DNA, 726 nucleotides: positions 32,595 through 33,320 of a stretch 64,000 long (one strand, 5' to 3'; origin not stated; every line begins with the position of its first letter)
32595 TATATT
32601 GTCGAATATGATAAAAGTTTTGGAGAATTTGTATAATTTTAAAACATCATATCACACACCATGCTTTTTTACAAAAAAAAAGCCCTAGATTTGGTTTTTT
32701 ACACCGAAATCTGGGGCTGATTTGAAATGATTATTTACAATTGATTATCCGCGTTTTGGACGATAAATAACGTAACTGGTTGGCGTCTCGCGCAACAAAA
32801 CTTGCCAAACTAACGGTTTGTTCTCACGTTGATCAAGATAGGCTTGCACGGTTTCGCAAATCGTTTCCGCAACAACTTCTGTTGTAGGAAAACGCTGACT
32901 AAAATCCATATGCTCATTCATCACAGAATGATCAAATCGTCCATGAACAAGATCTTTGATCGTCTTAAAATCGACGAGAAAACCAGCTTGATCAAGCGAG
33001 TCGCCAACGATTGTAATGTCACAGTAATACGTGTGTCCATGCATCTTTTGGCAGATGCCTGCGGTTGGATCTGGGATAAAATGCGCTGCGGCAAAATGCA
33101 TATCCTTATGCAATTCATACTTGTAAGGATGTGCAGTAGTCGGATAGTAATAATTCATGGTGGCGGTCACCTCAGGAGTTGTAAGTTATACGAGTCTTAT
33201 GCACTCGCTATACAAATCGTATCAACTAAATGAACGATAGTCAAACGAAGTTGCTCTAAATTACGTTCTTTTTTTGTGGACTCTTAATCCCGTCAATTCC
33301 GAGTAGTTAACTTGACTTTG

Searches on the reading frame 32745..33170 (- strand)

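Call 70: search_protein_families(library=pfam, proteins=[window:32745-33170:-], max_evalue=0.001)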
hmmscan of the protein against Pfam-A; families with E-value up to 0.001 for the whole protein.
window:32745-33170:- (141 aa): 1 family
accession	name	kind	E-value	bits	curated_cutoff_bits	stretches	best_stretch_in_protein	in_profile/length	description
PF01242.24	PTPS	-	1.2e-28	99.9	22.4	1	20-138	2-120/121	6-pyruvoyl tetrahydropterin synthase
